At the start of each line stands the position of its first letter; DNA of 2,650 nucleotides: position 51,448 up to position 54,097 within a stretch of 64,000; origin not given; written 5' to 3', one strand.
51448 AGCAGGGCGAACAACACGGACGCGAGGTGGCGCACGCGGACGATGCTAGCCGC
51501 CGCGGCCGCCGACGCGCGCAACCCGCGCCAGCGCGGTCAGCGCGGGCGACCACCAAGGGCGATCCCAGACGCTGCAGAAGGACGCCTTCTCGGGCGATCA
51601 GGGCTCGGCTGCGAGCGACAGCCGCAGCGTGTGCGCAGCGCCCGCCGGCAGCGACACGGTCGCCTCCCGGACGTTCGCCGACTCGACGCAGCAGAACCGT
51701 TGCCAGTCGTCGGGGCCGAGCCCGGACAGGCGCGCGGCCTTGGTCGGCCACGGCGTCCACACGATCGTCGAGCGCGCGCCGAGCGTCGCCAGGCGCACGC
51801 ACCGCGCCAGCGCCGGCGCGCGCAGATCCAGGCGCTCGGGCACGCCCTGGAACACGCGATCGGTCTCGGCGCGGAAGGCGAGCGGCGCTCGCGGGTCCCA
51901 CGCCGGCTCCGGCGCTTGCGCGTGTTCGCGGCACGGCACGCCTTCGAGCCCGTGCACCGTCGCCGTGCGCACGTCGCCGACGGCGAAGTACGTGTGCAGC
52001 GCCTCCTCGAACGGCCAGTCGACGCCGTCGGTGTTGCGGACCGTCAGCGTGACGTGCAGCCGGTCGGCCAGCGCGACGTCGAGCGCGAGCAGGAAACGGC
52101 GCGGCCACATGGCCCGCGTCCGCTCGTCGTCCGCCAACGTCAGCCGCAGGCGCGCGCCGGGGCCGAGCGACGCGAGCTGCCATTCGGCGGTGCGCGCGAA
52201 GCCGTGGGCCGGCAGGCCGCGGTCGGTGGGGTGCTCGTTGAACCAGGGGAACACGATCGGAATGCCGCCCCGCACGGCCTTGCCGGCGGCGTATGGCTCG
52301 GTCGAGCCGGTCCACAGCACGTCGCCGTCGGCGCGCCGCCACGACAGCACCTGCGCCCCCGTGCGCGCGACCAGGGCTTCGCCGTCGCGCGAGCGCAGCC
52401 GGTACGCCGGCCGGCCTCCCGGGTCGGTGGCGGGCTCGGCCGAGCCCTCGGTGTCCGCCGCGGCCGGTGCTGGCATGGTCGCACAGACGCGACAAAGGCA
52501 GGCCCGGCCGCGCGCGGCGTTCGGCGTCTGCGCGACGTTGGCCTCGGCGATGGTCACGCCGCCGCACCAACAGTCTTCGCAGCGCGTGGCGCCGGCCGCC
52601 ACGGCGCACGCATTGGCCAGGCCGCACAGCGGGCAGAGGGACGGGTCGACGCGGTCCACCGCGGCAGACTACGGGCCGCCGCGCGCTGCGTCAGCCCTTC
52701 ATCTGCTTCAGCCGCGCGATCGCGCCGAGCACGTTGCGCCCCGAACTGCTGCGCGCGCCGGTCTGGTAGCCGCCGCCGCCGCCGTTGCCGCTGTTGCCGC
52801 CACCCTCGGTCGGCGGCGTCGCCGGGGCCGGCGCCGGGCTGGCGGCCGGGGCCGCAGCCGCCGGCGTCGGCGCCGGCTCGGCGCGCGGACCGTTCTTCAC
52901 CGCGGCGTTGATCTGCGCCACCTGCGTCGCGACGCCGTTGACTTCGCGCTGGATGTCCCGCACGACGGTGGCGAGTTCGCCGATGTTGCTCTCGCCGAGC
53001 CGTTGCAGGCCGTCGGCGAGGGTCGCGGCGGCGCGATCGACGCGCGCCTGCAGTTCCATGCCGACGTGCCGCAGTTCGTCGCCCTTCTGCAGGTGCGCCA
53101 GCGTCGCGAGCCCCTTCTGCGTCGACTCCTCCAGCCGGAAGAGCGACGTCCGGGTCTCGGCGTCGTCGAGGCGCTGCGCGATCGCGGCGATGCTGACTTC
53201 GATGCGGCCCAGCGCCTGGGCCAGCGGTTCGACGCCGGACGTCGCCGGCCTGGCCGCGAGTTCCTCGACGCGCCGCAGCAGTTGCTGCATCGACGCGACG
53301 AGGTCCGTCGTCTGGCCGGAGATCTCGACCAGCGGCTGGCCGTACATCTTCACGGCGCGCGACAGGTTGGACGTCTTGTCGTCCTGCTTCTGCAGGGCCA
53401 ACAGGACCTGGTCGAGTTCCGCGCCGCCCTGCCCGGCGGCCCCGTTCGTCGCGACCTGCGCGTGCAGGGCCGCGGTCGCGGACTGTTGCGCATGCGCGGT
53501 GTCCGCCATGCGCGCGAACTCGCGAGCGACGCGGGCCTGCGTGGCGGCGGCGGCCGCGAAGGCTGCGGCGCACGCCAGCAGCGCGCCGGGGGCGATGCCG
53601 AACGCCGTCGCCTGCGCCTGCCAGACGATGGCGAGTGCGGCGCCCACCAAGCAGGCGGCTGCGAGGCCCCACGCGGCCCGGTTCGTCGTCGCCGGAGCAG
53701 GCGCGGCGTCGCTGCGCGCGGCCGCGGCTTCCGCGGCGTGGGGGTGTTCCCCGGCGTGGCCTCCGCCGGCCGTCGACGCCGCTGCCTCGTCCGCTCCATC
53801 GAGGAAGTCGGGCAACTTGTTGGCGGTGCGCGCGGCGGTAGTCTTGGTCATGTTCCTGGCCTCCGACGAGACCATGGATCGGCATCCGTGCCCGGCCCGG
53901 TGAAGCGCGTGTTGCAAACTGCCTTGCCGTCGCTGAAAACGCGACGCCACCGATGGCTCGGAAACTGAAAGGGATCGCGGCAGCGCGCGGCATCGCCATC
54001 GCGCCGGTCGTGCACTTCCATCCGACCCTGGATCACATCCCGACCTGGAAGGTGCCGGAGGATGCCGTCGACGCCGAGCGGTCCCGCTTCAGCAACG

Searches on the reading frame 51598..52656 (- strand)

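Call 48: search_protein_families(library=pfam, max_evalue=0.001, proteins=[window:51598-52656:-])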
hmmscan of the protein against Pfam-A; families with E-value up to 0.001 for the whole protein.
window:51598-52656:- (352 aa): 2 families
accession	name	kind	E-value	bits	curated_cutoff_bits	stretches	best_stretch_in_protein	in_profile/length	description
PF01263.26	Aldose_epim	-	4.4e-37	128.5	27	1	85-348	3-298/299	Aldose 1-epimerase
PF14375.11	Cys_rich_CWC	-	3.6e-09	37.3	24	1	8-59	1-49/50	Cysteine-rich CWC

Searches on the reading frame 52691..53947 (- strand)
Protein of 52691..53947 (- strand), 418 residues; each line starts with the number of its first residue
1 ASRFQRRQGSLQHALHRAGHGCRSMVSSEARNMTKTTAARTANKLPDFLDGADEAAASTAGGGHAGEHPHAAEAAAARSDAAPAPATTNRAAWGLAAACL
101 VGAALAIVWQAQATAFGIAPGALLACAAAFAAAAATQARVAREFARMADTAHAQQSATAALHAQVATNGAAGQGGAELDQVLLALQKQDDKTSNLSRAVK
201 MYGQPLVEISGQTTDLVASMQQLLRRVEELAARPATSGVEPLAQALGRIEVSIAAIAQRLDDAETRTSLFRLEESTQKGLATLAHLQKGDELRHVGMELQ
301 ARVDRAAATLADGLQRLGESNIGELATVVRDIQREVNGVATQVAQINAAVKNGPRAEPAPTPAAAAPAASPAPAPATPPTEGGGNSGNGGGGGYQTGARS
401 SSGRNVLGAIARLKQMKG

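Call 49: search_protein_families(library=pfam, max_evalue=0.001, proteins=[window:52691-53947:-])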
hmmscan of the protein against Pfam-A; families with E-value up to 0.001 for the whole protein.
window:52691-53947:- (418 aa): 1 family
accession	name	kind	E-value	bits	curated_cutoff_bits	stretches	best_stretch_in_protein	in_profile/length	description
PF04513.17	Baculo_PEP_C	-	0.00011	22.7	38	0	168-231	8-64/140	Baculovirus polyhedron envelope protein, PEP, C terminus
